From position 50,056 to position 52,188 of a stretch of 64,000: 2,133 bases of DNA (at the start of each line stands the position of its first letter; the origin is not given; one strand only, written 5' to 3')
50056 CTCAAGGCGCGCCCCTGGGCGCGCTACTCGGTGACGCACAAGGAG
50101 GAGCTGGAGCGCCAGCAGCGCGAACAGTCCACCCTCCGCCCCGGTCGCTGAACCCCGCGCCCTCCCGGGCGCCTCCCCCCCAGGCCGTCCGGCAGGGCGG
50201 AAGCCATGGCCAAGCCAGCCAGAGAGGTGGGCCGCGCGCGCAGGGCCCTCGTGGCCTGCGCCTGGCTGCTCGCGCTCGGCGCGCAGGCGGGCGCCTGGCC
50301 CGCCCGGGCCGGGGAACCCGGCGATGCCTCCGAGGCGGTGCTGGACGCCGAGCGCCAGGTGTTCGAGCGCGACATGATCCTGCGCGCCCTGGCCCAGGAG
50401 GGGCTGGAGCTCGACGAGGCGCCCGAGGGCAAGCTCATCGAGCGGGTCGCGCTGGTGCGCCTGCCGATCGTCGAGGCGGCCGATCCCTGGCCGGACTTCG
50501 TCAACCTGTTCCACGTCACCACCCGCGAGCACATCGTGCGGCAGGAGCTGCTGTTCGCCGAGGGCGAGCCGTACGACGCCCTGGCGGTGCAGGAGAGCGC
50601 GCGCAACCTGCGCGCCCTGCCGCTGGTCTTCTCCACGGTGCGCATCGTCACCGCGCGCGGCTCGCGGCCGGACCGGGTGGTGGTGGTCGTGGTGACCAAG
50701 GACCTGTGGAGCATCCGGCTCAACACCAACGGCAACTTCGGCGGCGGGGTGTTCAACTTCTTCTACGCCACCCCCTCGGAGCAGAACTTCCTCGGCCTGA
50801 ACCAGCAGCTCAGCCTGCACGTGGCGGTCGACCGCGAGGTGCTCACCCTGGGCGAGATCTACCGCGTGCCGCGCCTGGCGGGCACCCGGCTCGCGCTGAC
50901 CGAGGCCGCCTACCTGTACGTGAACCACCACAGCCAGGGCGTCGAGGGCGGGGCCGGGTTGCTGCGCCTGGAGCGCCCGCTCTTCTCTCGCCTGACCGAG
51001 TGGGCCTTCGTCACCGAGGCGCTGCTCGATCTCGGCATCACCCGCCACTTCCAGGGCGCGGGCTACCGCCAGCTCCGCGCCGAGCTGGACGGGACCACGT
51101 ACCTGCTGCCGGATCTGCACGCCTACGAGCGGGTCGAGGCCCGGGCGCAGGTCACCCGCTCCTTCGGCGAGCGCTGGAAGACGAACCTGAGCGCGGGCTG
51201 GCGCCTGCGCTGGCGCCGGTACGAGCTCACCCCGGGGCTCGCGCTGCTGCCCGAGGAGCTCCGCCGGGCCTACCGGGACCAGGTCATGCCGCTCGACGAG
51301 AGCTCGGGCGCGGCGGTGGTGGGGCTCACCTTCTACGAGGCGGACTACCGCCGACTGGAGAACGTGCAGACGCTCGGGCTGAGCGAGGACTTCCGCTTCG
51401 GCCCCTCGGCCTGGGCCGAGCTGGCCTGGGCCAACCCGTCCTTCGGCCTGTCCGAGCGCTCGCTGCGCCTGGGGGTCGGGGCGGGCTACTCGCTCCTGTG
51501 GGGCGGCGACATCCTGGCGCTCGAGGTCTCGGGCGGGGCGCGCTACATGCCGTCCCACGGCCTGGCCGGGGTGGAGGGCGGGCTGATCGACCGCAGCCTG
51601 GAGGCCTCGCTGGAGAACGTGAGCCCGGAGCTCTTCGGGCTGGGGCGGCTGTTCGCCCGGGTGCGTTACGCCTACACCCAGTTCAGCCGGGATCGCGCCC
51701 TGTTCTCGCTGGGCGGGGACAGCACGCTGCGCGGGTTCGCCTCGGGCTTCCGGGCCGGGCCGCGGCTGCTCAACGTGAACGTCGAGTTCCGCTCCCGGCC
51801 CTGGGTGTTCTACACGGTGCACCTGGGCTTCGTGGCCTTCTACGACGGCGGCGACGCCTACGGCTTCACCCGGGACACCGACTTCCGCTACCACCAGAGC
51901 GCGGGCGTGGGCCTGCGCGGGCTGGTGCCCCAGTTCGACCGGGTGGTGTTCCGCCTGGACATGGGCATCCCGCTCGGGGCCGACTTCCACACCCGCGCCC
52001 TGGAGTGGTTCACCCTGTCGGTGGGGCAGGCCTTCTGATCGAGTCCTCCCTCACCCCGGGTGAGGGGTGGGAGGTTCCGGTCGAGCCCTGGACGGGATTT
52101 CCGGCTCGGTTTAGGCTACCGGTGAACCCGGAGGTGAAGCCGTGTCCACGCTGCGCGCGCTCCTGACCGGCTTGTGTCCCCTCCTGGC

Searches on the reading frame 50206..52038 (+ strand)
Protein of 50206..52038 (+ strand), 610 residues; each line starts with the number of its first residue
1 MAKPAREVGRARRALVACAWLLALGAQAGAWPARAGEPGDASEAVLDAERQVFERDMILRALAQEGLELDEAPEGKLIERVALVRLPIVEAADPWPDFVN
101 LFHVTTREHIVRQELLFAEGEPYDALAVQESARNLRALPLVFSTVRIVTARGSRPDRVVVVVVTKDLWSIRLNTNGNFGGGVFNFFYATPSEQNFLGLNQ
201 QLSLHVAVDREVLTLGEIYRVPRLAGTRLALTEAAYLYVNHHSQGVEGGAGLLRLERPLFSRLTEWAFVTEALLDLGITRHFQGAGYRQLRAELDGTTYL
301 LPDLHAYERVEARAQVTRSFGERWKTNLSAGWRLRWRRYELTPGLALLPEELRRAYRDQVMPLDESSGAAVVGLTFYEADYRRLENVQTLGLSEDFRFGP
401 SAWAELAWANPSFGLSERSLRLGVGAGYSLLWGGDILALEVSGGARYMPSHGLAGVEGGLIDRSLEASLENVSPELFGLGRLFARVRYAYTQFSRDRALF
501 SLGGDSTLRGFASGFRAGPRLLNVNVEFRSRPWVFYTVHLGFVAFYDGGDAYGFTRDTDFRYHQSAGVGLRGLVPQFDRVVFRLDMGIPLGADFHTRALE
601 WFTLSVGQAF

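Call 6: search_protein_families(library=pfam, proteins=[window:50206-52038:+], max_evalue=0.1)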
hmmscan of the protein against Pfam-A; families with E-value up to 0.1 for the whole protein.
window:50206-52038:+ (610 aa): 2 families
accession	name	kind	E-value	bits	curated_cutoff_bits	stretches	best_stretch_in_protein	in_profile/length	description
PF01103.29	Omp85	-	8.1e-06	26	24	1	498-610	197-325/325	Omp85 superfamily domain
PF07244.20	POTRA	-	0.0038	18.3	21.3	1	105-163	13-76/79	Surface antigen variable number repeat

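Call 7: search_protein_families(library=ncbifam, proteins=[window:50206-52038:+], max_evalue=0.1)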
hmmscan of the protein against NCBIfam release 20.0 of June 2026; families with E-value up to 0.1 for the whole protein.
window:50206-52038:+ (610 aa): 2 families
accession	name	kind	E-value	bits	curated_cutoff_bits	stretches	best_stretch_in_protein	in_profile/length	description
TIGR03303.1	OM_YaeT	equivalog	7.5e-14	51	297.15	1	105-236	334-464/741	outer membrane protein assembly factor BamA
NF047779.1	Omp85_fam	subfamily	3.2e-07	30.2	200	1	492-588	309-408/423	Omp85 family outer membrane protein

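Call 10: find_homologous_proteins(query=window:50206-52038:+, max_evalue=0.00001)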
Query window:50206-52038:+ (610 aa): 76 proteins with E <= 0.00001 among 8000 candidates.
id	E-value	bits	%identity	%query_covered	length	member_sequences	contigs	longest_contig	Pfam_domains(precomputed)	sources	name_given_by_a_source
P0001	0.0e+0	1369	100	100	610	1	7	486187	PF01103.30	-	-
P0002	0.0e+0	1225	89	100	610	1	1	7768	PF01103.30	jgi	jgi:hypothetical protein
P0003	2.4e-218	745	59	92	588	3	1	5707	PF01103.30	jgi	jgi:hypothetical protein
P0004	5.2e-218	743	58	94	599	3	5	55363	PF01103.30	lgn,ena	-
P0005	9.5e-217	739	57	97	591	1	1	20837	PF01103.30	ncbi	-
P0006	1.3e-216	739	58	94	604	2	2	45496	PF01103.30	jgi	jgi:hypothetical protein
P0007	1.0e-215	736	60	93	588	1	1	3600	PF01103.30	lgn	-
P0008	1.2e-215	736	56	97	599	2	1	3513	PF01103.30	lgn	-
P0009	1.7e-215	735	56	92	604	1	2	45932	PF01103.30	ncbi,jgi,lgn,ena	-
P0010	3.2e-213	728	58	92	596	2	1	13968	-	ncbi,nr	ncbi:MAG: BamA/TamA family outer membrane protein [Deltaproteobacteria bacterium]|nr:BamA/TamA famil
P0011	1.8e-211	722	57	92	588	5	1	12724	PF01103.30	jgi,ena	-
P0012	4.9e-211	720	57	94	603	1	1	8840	PF01103.30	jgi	jgi:hypothetical protein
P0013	6.3e-211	720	57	94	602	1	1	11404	PF01103.30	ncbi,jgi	jgi:hypothetical protein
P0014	2.5e-208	711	58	86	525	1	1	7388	PF01103.30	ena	-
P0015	2.9e-208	711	57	92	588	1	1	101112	PF01103.30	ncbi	-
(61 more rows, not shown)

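Call 12: find_related_loci(query=A1, collection=genome_contigs, flank=10000)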
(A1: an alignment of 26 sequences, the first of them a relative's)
Query A1 (610 aa) in genome_contigs; peptide patterns used: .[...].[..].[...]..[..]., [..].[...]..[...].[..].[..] (x = any residue, [..] = any of these).
449 stretches matched a pattern; 433 encode a relative of the query (tblastn E <= 1e-3); the best 80 are kept; 80 distinct loci.
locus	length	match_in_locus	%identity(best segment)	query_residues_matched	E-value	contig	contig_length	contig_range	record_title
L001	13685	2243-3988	58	28-610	0e+0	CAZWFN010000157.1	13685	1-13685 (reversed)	MAG TPA_asm: uncultured Myxococcales bacterium isolate SRP332253_co1_126 genome assembly, contig: NODE_7578_length_13685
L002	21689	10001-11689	56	48-610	0e+0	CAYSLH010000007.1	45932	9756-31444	MAG TPA_asm: uncultured Myxococcales bacterium isolate SRP163575_co1_108 genome assembly, contig: NODE_1428_length_45932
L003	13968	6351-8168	57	7-610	0e+0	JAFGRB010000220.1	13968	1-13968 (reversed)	MAG: Deltaproteobacteria bacterium isolate Zod_Metabat.807 k87_5618838, whole genome shotgun sequence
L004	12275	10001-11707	54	42-610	0e+0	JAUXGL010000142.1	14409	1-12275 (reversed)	MAG: Deltaproteobacteria bacterium isolate CSMAG_2928 CSMAG_2928_k117_7173912_length_14409_cov_10.0000, whole genome sho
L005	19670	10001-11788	58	14-610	0e+0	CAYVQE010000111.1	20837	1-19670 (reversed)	MAG TPA_asm: uncultured Myxococcales bacterium isolate SRP141376_co4_87 genome assembly, contig: NODE_4477_length_20837_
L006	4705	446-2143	54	49-610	0e+0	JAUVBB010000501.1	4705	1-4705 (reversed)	MAG: Deltaproteobacteria bacterium isolate CSMAG_234 CSMAG_234_k127_8587706_length_4705_cov_13.0000, whole genome shotgu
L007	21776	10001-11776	52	21-610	0e+0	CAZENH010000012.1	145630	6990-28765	MAG TPA_asm: uncultured Myxococcales bacterium isolate binchicken_co150_700 genome assembly, contig: NODE_112_length_145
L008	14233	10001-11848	51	5-610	0e+0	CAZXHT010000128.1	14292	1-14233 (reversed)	MAG TPA_asm: uncultured Myxococcales bacterium isolate binchicken_co100_415 genome assembly, contig: NODE_6735_length_14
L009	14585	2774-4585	48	2-610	0e+0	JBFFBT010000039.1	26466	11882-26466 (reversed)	MAG: Myxococcota bacterium isolate Mix_mud12.2021.10.11 k141_1820533_length_26466_cov_8.0000, whole genome shotgun seque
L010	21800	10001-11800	49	37-610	0e+0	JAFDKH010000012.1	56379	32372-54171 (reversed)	MAG: Deltaproteobacteria bacterium isolate Meg22_46_Bin_104 Meg22_46_Bin_104_scaffold_460, whole genome shotgun sequence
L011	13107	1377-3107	54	48-610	0e+0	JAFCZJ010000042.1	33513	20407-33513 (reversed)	MAG: Deltaproteobacteria bacterium isolate AB_03_Bin_195 AB_03_Bin_195_scaffold_327, whole genome shotgun sequence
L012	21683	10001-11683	54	48-610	0e+0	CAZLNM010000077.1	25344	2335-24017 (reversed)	MAG TPA_asm: uncultured Myxococcales bacterium isolate SRP278314_co2_58 genome assembly, contig: NODE_2623_length_25344_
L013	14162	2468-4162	54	44-610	0e+0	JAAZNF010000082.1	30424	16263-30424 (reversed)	MAG: Myxococcales bacterium isolate AS27yjCOA_137 110423_AS27, whole genome shotgun sequence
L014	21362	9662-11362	53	50-610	3e-180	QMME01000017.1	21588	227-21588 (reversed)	MAG: Deltaproteobacteria bacterium isolate B64_G9 B64_Guay9_scaffold_01366, whole genome shotgun sequence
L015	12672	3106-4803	46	43-610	2e-161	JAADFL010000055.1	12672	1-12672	MAG: Deltaproteobacteria bacterium isolate M_MaxBin.025 contig-127_19477, whole genome shotgun sequence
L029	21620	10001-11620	37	53-608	3e-88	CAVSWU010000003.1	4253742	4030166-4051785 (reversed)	MAG: uncultured delta proteobacterium isolate MFD05674.bin.1.60 genome assembly, contig: contig_8560, whole genome shotg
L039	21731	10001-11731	37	11-610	4e-85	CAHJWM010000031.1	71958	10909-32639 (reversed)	Myxococcales bacterium isolate Lichen_MAGs_lobaria2 genome assembly, contig: NODE_406_length_71958_cov_7.576648, whole g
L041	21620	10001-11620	36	53-608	3e-84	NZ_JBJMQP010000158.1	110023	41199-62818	MAG: Hyalangium sp. isolate H3_16_all_fractions_metab_25_68_0 k255_4728111, whole genome shotgun sequence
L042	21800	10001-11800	36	18-610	2e-84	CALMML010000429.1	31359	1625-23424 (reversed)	MAG TPA_asm: uncultured Myxococcales bacterium isolate SRR5676451_bin.61_CONCOCT_v1.1_MAG genome assembly, contig: ERZ72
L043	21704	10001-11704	36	17-610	3e-84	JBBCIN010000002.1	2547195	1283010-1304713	MAG: Pseudomonadota bacterium isolate S7_metab_bin.80 s56.ctg000067l, whole genome shotgun sequence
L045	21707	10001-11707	35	26-610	6e-84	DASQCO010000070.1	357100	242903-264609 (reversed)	MAG TPA_asm: Polyangiaceae bacterium isolate SMAG_U11701 k141_228916, whole genome shotgun sequence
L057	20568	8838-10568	36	11-610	8e-82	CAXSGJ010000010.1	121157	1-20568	MAG: uncultured Polyangiaceae bacterium isolate private_X4_metawrap_bin.4 genome assembly, contig: private_X4_metawrap_b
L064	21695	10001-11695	33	35-610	1e-80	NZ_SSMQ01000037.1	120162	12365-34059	Polyangium fumosum strain DSM 14668 Scaffold37_1, whole genome shotgun sequence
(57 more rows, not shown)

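Call 20: predict_structure(alignment_id=A1)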
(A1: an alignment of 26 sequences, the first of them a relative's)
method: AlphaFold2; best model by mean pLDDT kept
length: 610 residues; sequences in the alignment: 26
mean_pLDDT: 86.8   pTM: 0.81
mean pLDDT of the five models: 86.8, 84.2, 82.8, 81.8, 81.7
residues with pLDDT >= 90: 369; 70-90: 179; 50-70: 24; < 50: 38
segments of 3 or more residues with pLDDT < 50: 1-13, 27-49
pLDDT, mean of each block of 10 residues (from residue 1): 37 55 52 34 37 77 92 93 89 80 88 93 93 83 87 95 88 81 88 89 94 96 89 97 94 96 94 97 91 93 96 98 97 97 93 92 95 97 81 86 98 91 98 93 97 90 97 90 96 93 84 91 96 85 95 89 94 79 88 80 65
secondary structure, 60 per line:
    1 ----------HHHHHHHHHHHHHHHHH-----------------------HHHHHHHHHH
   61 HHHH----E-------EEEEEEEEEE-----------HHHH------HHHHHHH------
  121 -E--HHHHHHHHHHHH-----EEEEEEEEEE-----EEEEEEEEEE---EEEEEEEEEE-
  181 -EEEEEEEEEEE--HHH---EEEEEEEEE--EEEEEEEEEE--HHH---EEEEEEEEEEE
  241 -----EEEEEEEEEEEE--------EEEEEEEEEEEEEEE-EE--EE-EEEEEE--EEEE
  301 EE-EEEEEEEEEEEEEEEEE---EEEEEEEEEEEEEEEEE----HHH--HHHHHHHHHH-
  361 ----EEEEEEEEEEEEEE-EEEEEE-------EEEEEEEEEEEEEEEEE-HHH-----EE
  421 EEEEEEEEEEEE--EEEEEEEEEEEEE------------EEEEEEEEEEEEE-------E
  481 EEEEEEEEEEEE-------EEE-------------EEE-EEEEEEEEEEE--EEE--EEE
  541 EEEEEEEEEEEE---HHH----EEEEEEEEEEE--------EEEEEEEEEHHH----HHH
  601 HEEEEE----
elements in order: H11-27 H51-64 E77-86 H98-101 H108-114 H125-136 E142-151 E157-166 E170-179 E182-192 E201-209 E212-221 E230-240 E246-257 E266-280 E289-294 E297-302 E304-320 E324-340 H350-359 E365-378 E380-385 E393-409 E419-432 E435-447 E460-472 E480-492 E500-502 E516-518 E520-530 E533-535 E538-552 E563-573 E582-590 H598-601 E602-606

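Call 23: fold_search(model_id=the predicted structure, library=pdb)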
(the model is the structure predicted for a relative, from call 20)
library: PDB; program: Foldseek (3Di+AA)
matches with E <= 10: 729; with E <= 0.001: 149
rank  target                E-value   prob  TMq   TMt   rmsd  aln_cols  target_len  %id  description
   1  9ccg_D                5.3e-15  1.00  0.45  0.42  13.4       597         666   14  Fusobacterium nucleatum BamA-Fab 9 complex (released 2025-09-17)
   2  9ccg_A                7.9e-15  1.00  0.43  0.41  13.5       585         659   14  Fusobacterium nucleatum BamA-Fab 9 complex (released 2025-09-17)
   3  4k3c                  3.7e-14  1.00  0.35  0.39   9.8       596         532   14  The crystal structure of BamA from Haemophilus ducreyi lacking POTRA domains 1-3 (released 2013-09-04)
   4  6lyr_A                3.9e-14  1.00  0.40  0.33  11.0       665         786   13  Structure of the BAM complex (released 2021-01-06)
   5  5d0o_A                7.8e-14  1.00  0.37  0.31  12.1       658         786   13  BamABCDE complex, outer membrane beta barrel assembly machinery entire complex (released 2016-03-09)
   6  8pzv_A                8.2e-14  1.00  0.36  0.30  14.0       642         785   13  Wait Complex: BAM bound Darobactin-B and Extended SurA (released 2024-09-25)
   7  7nri_A                1.2e-13  1.00  0.36  0.30  13.6       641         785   12  Structure of the darobactin-bound E. coli BAM complex (BamABCDE) (released 2021-04-21)
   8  7bnq_A                1.6e-13  1.00  0.39  0.33  10.7       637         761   12  Lateral-closed conformation of the lid-locked BAM complex (BamA E435C S665C, BamBDCE) by cryoEM (released 2021-06-02)
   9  9hg5_A                1.9e-13  1.00  0.38  0.31  14.6       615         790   13  BAM-SurA complex in the swing-in state with full length BamC resolved (released 2025-04-16)
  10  4c00                  3.1e-13  1.00  0.42  0.46   9.2       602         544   12  Crystal structure of TamA from E. coli (released 2013-09-25)
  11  8pzu_A                3.1e-13  1.00  0.39  0.32  10.5       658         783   12  Wait Complex: BAM bound Darobactin-B and Compact SurA (released 2024-09-25)
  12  9cnx_A                3.1e-13  1.00  0.38  0.32  13.2       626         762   13  CryoEM structure of BAM in complex with the PTB1 closed-state inhibitor (in DDM detergent) (released 2024-12-25)
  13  8qpv_A                3.8e-13  1.00  0.39  0.32  13.4       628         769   11  Handover Complex: BAM bound OmpX and extended SurA (released 2024-09-25)
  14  6t1w_A                7.3e-13  1.00  0.35  0.29  16.2       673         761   13  Structure of E. coli BamA in complex with lipoprotein RcsF (released 2020-05-13)
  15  4c4v_B                9.8e-13  1.00  0.33  0.42  14.7       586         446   12  Structure of the outer membrane protein insertase BamA with one POTRA domain. (released 2014-04-23)
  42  8us1                  2.1e-11  1.00  0.38  0.41  11.2       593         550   12  P21 Crystal structure of TamA from Pseudomonas aeruginosa at 2.6 Ang (released 2024-06-26)
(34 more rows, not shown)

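Call 28: find_encoding_contigs(protein=P0002, flank=10000, max_places=2)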
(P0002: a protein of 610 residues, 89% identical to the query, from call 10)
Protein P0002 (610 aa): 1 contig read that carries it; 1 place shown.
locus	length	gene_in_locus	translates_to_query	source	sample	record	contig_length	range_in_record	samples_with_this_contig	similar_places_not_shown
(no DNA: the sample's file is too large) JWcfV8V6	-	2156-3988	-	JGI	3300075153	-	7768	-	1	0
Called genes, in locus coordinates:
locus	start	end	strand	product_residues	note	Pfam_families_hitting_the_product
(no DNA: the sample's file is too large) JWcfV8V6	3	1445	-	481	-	?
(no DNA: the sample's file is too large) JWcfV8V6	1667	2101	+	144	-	PF01258:zf-dskA_traR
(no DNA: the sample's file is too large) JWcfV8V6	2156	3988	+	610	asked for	PF01103:Omp85 (weak)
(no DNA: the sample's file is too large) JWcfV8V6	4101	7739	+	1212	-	PF11617:Cu-binding_MopE (faint)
